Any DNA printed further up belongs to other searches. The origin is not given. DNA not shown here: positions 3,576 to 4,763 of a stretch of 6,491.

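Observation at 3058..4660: Candidate undescribed three-gene membrane-protein operon (A-B-C) inserted between hokD and the nin/Q region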

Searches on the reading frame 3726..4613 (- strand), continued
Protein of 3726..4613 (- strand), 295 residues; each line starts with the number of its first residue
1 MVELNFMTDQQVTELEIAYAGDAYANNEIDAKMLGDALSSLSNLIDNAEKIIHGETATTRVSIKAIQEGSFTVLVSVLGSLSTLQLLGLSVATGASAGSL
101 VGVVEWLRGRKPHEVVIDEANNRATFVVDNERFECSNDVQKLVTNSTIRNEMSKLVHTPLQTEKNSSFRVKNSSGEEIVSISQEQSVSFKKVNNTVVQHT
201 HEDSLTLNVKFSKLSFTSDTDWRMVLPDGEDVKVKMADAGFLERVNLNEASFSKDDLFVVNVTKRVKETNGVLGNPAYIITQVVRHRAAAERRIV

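Call 87: fold_search(model_id=the predicted structure, library=pdb)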
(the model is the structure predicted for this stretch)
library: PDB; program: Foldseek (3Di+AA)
matches with E <= 10: 1094; with E <= 0.001: 0
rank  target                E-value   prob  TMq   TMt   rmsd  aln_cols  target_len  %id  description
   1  8qzv                  3.4e-03  0.89  0.19  0.32  13.2       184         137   12  Crystal structure of translation factor eIF5A from Trichomonas vaginalis (released 2024-07-03)
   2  3hks_A                6.7e-03  0.80  0.18  0.29  13.6       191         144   10  Crystal structure of eukaryotic translation initiation factor eIF-5A2 from Arabidopsis thaliana (released 2009-09-29)
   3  2ywe                  3.1e-02  0.10  0.14  0.09  24.4       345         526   11  Crystal structure of LepA from Aquifex aeolicus (released 2008-04-29)
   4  8s9t_B                4.8e-02  0.14  0.13  0.18  22.2       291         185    8  CRISPR-Cas type III-D effector complex (released 2024-04-24)
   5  1x6o                  5.1e-02  0.28  0.17  0.26  14.5       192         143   13  Structural Analysis of Leishmania braziliensis eukaryotic initiation factor 5a (released 2004-08-24)
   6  9h9h_X                5.4e-02  0.92  0.16  0.48   6.4        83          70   14  Complex 1 30S-IF1-IF2-IF3-GE81112 (released 2025-08-06)
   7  8sur_B                7.9e-02  0.16  0.14  0.07  11.4       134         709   13  TMEM16F bound with Niclosamide (released 2023-09-06)
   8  9fco_I                8.4e-02  0.93  0.16  0.51   6.4        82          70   15  Structure of E. coli 30S-IF1-IF3-mRNA-Kasugamycin complex (released 2025-03-19)
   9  4ql5_A                8.4e-02  0.87  0.15  0.48   6.9        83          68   12  Crystal structure of translation initiation factor IF-1 from Streptococcus pneumoniae TIGR4 (released 2014-07-02)
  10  2ywf                  8.9e-02  0.08  0.14  0.08  24.5       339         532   11  Crystal structure of GMPPNP-bound LepA from Aquifex aeolicus (released 2008-04-29)
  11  2wny_B                9.9e-02  0.14  0.15  0.24  13.8       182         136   14  Structure of Mth689, a DUF54 protein from Methanothermobacter thermautotrophicus (released 2010-09-01)
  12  2ogk_D                1.2e-01  0.08  0.13  0.19  15.0       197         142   12  Crystal structure of protein AF2318 from Archaeglobus fulgidus, Pfam DUF54 (released 2007-01-30)
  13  9lmn_B                1.3e-01  0.15  0.18  0.15  17.8       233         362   10  Crystal structure of a polyketide ABM/SchA-like domain-containing protein WhiE-ORFI from Streptomyces coelicolor (released 2025-11-26)
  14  1y0h_B                1.4e-01  0.30  0.13  0.28   6.4        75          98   16  Structure of Rv0793 from Mycobacterium tuberculosis (released 2004-12-28)
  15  4v5e_AY               1.4e-01  0.20  0.19  0.16  21.1       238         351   12  Insights into translational termination from the structure of RF2 bound to the ribosome (released 2014-07-09)
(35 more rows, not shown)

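Call 92: search_protein_families(library=pfam, alignment_id=A2, max_evalue=0.01)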
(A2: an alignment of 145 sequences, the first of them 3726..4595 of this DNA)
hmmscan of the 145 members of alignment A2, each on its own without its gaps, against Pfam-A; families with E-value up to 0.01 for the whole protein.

A. member 1, window:3726-4595:- (289 aa): 0 families

B. families by the number of members that match (of 145 scanned): 10 families
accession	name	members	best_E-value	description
PF25678.1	DUF7946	38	2e-08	Domain of unknown function (DUF7946)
PF03799.20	FtsQ_DivIB_C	2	0.0051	Cell division protein FtsQ/DivIB, C-terminal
PF19953.4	EACC1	1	0.0024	Effector Associated Constant Component 1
PF13184.12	KH_5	1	0.0044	NusA-like KH domain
PF10011.15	DUF2254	1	0.0049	Predicted membrane protein (DUF2254)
PF19537.4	DUF6061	1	0.0057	Family of unknown function (DUF6061)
PF16378.10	DUF4988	1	0.0076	Domain of unknown function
PF05190.23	MutS_IV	1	0.0092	MutS family domain IV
PF01206.22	TusA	1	0.0094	Sulfurtransferase TusA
PF11184.13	DUF2969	1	0.0095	Protein of unknown function (DUF2969)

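Call 95: search_protein_families(library=pfam, proteins=[P0110, P0140, P0170, P0125, P0155, L041:7004-7930:+, L040:6926-7852:+], max_evalue=0.1)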
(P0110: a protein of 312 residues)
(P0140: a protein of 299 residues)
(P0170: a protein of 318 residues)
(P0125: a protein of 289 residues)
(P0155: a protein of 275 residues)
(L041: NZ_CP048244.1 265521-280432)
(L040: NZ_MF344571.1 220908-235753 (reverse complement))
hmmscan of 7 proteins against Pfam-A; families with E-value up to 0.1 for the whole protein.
P0110 (312 aa): 0 families

P0140 (299 aa): 2 families
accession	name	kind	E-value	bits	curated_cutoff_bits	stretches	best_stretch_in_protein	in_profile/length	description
PF25678.1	DUF7946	-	4.8e-05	23.9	27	1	7-85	1-85/183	Domain of unknown function (DUF7946)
PF21461.3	HL_N-beta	-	0.024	14.8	27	0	154-182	22-49/57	Hyaluronate lyase, N-terminal beta-sheet domain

P0170 (318 aa): 2 families
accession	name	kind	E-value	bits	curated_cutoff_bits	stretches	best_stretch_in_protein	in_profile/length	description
PF25678.1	DUF7946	-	0.0082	16.6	27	1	21-112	1-97/183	Domain of unknown function (DUF7946)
PF11494.13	Ta0938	-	0.026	15.4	27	1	239-277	19-58/92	Ta0938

P0125 (289 aa): 1 family
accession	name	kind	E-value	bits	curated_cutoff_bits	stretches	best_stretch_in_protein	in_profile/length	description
PF25678.1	DUF7946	-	6.5e-07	30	27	1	13-79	1-74/183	Domain of unknown function (DUF7946)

P0155 (275 aa): 1 family
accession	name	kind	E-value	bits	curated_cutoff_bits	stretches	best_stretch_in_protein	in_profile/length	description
PF25678.1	DUF7946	-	0.00038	21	27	1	5-36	2-33/183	Domain of unknown function (DUF7946)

L041:7004-7930:+ (308 aa): 0 families

L040:6926-7852:+ (308 aa): 0 families

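Call 98: search_dna_similar(query=P0140, collection=plasmids, mode=protein, max_evalue=0.00001, max_rows=25, rows=spread)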
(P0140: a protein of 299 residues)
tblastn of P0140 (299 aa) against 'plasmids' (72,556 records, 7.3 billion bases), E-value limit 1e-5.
Records with a match: 6; places in all: 6; records where one place covers at least 80% of the query: 4.
Best place of each record, by identity: <60% 6.
By first word of the organism name: Caballeronia 2; Burkholderia 1; Ewingella 1; Cupriavidus 1; Vibrio 1.
By predicted mobility (MOB-suite, as given by PLSDB): non-mobilizable 2; mobilizable 2; conjugative 2.
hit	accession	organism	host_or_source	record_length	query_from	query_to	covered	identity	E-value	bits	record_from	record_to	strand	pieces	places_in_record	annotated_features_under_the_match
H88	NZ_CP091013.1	Burkholderia cenocepacia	-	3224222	7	298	98%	34.7%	2e-46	174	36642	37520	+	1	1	none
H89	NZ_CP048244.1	Ewingella americana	Flammulina filiformis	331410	5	298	98%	30.3%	2e-25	113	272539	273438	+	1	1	hypothetical protein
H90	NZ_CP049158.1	Caballeronia sp. SBC1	whole organism,soil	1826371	1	290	97%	30.7%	3e-32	132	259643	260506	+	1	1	none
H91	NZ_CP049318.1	Caballeronia sp. SBC2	whole organism,soil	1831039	1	290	97%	30.7%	3e-32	132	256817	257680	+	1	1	none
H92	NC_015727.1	Cupriavidus necator N-1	soil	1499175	146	290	48%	28.6%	3e-9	66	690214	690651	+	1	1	record has no annotation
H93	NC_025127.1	Vibrio sp. 04Ya090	-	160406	218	299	27%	36.6%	2e-6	57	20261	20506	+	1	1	hypothetical protein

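Call 100: get_annotated_region(hit=H88, flank=4000)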
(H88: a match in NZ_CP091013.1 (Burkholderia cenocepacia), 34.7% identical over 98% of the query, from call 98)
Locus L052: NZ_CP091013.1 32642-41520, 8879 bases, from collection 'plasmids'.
description: Burkholderia cenocepacia strain CMCC(B)23006 plasmid unnamed1, complete sequence
organism: Burkholderia cenocepacia (NCBI taxid 95486)
taxonomy: Bacteria; Pseudomonadota; Betaproteobacteria; Burkholderiales; Burkholderiaceae; Burkholderia; Burkholderia cenocepacia
host: -; source: -; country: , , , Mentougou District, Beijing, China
typing (MOB-suite, as given by PLSDB): non-mobilizable
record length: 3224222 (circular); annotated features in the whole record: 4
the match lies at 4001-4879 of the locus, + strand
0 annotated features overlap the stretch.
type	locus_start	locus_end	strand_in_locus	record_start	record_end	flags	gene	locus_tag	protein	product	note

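Call 101: get_annotated_region(hit=H90, flank=4000)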
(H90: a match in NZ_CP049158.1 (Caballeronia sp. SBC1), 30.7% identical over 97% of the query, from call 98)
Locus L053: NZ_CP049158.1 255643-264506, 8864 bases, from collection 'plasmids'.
description: Caballeronia sp. SBC1 plasmid pSBC1_2, complete sequence
organism: Caballeronia sp. SBC1 (NCBI taxid 2705548)
taxonomy: Bacteria; Pseudomonadota; Betaproteobacteria; Burkholderiales; Burkholderiaceae; Caballeronia; Caballeronia sp. SBC1
host: -; source: whole organism,soil; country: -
typing (MOB-suite, as given by PLSDB): mobilizable; relaxase MOBP
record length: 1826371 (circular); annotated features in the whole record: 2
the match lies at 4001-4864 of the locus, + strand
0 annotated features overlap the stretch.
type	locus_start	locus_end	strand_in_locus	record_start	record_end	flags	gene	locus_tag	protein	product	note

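Call 107: search_protein_families(library=pfam, proteins=[L005:4747-5499:-], max_evalue=0.001)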
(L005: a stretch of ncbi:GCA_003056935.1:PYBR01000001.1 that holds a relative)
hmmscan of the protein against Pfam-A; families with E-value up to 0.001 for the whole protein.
L005:4747-5499:- (250 aa): 1 family
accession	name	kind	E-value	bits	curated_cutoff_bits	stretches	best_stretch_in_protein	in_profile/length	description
PF12869.13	tRNA_anti-like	-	6.5e-15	55.4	23.5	1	123-237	19-135/146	tRNA_anti-like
